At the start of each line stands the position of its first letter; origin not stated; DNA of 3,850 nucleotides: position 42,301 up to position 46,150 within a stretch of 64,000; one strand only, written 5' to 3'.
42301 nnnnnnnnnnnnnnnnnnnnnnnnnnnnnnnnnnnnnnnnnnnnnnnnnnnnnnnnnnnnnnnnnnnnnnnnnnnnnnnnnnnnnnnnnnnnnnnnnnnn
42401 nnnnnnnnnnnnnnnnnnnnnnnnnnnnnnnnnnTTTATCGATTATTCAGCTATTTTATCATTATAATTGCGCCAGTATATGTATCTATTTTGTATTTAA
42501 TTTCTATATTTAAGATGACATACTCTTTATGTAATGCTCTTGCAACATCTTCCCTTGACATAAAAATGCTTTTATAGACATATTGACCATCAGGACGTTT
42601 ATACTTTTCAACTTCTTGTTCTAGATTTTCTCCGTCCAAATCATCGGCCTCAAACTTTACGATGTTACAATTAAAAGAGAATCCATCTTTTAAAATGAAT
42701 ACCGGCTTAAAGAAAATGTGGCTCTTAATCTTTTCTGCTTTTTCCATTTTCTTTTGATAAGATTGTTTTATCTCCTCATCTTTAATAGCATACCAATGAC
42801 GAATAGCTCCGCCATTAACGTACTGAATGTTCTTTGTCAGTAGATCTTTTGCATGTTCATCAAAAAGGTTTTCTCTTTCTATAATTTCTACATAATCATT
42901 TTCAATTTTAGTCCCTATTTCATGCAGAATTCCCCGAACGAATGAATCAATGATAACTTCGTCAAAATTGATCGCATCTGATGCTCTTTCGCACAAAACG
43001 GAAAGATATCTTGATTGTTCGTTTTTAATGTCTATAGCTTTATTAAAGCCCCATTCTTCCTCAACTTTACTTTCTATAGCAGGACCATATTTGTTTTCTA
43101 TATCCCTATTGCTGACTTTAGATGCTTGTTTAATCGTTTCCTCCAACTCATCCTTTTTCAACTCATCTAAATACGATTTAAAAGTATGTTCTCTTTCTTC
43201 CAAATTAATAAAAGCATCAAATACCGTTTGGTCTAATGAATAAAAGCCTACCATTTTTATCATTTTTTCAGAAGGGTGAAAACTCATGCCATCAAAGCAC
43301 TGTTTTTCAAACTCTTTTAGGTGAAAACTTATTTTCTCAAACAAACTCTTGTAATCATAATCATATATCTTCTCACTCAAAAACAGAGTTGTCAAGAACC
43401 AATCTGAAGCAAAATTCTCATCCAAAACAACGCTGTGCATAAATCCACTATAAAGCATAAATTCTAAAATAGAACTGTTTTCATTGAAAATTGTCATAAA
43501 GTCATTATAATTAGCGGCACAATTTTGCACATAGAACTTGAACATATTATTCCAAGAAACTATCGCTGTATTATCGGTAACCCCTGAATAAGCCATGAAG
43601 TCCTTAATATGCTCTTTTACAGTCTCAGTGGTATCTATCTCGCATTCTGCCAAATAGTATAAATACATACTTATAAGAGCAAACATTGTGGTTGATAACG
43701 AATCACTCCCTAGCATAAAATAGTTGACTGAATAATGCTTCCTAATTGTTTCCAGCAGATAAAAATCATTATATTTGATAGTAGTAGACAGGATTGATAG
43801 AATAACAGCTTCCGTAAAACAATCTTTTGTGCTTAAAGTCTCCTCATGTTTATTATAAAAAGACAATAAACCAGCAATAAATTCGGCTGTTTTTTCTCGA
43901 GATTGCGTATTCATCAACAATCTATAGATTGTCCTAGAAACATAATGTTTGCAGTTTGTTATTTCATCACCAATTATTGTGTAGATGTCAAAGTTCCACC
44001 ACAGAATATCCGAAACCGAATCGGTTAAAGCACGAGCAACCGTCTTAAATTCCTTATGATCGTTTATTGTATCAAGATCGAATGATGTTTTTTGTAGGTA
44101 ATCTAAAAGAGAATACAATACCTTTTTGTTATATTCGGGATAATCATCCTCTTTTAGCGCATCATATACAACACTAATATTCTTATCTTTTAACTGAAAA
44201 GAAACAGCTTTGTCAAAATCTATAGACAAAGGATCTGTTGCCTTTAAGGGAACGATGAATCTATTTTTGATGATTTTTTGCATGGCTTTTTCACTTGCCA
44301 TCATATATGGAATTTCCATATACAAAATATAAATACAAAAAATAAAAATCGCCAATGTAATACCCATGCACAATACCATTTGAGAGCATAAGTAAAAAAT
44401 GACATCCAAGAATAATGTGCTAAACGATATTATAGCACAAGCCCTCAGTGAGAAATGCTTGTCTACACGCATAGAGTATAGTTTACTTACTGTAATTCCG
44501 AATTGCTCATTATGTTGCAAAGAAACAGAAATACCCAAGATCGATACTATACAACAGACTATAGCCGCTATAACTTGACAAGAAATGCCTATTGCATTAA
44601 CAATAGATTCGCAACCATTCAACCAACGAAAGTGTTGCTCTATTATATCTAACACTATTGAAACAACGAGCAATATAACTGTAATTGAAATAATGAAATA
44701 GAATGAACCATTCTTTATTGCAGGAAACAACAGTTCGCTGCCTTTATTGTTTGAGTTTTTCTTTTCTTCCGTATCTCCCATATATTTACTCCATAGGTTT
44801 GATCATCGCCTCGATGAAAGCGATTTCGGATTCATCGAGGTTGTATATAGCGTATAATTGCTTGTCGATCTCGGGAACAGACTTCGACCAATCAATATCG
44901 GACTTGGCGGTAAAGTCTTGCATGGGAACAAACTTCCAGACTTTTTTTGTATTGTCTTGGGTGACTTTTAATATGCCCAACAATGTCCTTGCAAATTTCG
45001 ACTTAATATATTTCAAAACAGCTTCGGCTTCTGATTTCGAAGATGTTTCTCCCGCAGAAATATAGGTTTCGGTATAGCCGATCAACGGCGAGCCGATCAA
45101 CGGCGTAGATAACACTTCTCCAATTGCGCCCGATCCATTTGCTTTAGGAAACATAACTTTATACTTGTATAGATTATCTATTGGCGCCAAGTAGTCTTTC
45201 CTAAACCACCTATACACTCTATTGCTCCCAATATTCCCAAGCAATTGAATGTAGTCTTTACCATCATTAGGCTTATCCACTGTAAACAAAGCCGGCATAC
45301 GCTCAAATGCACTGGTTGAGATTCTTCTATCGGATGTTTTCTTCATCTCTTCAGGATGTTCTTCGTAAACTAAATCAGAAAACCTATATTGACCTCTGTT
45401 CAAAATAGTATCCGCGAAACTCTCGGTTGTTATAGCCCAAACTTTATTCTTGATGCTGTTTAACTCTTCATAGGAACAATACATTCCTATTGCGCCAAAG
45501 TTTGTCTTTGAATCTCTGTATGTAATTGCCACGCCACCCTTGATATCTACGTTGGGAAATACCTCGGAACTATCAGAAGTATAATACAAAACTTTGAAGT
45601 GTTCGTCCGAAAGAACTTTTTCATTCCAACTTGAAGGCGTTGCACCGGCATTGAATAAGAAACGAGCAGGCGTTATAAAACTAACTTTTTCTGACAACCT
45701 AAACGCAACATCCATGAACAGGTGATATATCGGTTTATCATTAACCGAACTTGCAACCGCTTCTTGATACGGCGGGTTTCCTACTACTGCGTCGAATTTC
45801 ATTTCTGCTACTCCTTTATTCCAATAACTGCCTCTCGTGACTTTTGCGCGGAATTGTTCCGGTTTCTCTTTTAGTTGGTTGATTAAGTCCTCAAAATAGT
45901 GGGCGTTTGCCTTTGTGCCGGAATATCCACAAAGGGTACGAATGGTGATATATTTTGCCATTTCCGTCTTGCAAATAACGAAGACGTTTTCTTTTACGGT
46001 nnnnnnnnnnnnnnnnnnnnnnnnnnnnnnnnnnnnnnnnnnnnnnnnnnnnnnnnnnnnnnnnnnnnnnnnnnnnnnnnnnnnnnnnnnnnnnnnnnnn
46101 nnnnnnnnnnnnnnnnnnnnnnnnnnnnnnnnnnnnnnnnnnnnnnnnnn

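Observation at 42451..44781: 776-aa four-TM protein of unknown fold welded to the end of the RM-like operon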

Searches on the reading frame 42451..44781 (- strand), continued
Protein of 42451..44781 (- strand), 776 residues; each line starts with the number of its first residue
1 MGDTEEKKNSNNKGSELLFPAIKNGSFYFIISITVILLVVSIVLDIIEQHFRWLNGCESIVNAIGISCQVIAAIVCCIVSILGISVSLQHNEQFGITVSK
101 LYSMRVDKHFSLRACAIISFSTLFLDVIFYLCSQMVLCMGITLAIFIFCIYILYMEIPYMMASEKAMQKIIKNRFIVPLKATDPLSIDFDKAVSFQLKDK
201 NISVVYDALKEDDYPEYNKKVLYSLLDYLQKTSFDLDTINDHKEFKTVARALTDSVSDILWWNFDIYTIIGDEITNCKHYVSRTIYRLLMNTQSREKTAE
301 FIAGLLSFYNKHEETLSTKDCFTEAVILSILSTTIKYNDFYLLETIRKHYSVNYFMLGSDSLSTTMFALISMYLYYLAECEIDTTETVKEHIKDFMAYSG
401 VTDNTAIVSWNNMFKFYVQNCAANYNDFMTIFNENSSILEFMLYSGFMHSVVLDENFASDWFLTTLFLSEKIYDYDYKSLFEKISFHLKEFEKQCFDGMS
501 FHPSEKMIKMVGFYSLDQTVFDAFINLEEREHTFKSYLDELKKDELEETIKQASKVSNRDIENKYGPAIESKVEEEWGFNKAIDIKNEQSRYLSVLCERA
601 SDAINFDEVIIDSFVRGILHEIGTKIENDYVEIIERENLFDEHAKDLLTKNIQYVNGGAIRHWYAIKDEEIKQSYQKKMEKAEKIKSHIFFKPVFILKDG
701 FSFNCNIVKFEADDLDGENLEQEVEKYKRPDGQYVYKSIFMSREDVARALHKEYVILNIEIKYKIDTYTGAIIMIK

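Call 91: search_protein_families(library=pfam, proteins=[L019:3-2525:+, L003:8244-9527:+], max_evalue=0.001)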
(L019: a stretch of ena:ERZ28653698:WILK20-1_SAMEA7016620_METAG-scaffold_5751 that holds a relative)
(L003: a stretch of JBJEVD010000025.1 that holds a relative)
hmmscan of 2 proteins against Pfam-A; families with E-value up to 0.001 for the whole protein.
L019:3-2525:+ (840 aa): 5 families
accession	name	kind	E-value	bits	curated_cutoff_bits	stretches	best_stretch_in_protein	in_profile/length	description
PF00271.37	Helicase_C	-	1.7e-20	73.8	23.5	1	445-559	4-110/110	Helicase conserved C-terminal domain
PF00176.29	SNF2-rel_dom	-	5.7e-14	52.3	24.9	1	112-232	130-226/290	SNF2-related domain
PF04851.21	ResIII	-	5e-08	33.5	22.5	0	17-80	5-74/164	Type III restriction enzyme, res subunit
PF00270.35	DEAD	-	7.3e-06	26.3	26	0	110-152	120-162/167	DEAD/DEAH box helicase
PF22590.2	Cas3-like_C_2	-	5e-05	24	27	1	465-558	11-104/106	CRISPR-associated nuclease/helicase Cas3, C-terminal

L003:8244-9527:+ (427 aa): 0 families

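Call 94: search_dna_similar(query=window:42454-44781:-, collection=plasmids, mode=protein, max_evalue=0.001)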
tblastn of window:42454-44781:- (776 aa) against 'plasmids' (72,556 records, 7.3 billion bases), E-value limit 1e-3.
No match.

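Call 95: search_dna_similar(query=window:42454-44781:-, collection=phages, mode=protein, max_evalue=0.001)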
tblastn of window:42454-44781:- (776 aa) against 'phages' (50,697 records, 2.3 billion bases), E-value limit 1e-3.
No match.

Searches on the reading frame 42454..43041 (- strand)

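Call 75: search_protein_families(library=pfam, proteins=[window:42454-43041:-], max_evalue=5)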
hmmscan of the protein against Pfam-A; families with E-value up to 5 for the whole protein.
window:42454-43041:- (196 aa): 1 family
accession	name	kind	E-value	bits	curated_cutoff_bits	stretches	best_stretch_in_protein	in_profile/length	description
PF18218.6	Spa1_C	-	1.5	9.7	26.4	0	85-120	47-82/99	Lantibiotic immunity protein Spa1 C-terminal domain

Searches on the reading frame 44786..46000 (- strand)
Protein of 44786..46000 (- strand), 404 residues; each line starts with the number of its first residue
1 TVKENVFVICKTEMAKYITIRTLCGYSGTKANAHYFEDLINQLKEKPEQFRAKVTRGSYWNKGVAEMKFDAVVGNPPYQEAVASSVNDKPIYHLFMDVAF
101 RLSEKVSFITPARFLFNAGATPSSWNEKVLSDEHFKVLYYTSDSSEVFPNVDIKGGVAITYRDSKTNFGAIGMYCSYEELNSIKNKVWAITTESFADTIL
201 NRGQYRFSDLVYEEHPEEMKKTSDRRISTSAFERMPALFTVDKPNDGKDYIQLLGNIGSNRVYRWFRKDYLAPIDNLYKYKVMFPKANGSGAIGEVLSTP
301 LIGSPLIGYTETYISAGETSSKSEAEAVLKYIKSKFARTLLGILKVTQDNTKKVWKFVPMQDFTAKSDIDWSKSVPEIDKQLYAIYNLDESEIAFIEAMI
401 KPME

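Call 71: find_related_loci(query=window:44786-46000:-, collection=viral_contigs, flank=7000)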
Query window:44786-46000:- (404 aa) in viral_contigs; peptide patterns used: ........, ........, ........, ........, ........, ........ (x = any residue, [..] = any of these).
2 stretches matched a pattern; 1 encode a relative of the query (tblastn E <= 1e-3); 1 distinct loci.
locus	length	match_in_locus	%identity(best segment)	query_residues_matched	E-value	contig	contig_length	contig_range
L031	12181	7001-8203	45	2-404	5e-110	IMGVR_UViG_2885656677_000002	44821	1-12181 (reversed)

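Call 91: search_protein_families(library=pfam, proteins=[L031:8206-8922:+, L031:8958-10454:+, L031:10892-12181:+, L031:3111-3809:+, L031:1885-2820:+, L031:3809-8206:+], max_evalue=0.001)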
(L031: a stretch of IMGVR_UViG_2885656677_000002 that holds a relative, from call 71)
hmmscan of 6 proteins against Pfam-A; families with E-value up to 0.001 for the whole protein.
L031:8206-8922:+ (238 aa): 0 families

L031:8958-10454:+ (498 aa): 0 families

L031:10892-12181:+ (429 aa): 3 families
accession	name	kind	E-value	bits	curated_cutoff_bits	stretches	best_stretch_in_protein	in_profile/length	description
PF02486.25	Rep_trans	-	9.3e-55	185.8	29.6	1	185-383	2-201/201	Replication initiation factor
PF18106.7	Rol_Rep_N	-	2.8e-29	101.6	23.7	1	77-177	1-90/91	Rolling Circle replication initiation protein N-terminal domain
PF01381.28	HTH_3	-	4.5e-05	23.8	23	0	27-56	8-37/55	Helix-turn-helix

L031:3111-3809:+ (232 aa): 0 families

L031:1885-2820:+ (311 aa): 5 families
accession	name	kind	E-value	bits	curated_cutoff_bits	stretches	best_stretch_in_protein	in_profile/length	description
PF13614.12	AAA_31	-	5.6e-33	114.8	27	1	4-228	2-175/177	AAA domain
PF01656.29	CbiA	-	6.5e-16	58.9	25.4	1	6-260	1-107/125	CobQ/CobB/MinD/ParA nucleotide binding domain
PF02374.21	ArsA_ATPase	-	4.4e-08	33.1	24.3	1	8-89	5-80/305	Anion-transporting ATPase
PF09140.17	MipZ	-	0.00041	20.2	20.7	0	5-52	2-48/262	ATPase MipZ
PF10609.15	ParA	-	0.00067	19.6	27.1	0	4-56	4-55/246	NUBPL iron-transfer P-loop NTPase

L031:3809-8206:+ (1465 aa): 4 families
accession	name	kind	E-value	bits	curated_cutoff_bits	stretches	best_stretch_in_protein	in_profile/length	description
PF07669.17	Eco57I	-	8.6e-27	94.7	25.3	1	1068-1206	2-171/171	Eco57I restriction-modification methylase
PF04851.21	ResIII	-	3.1e-17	63.4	22.5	1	287-457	1-163/164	Type III restriction enzyme, res subunit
PF13643.11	DUF4145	-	5.5e-05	23.6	23.1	1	48-106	22-80/88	Domain of unknown function (DUF4145)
PF00176.29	SNF2-rel_dom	-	0.00033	20.3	24.9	0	317-457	26-164/290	SNF2-related domain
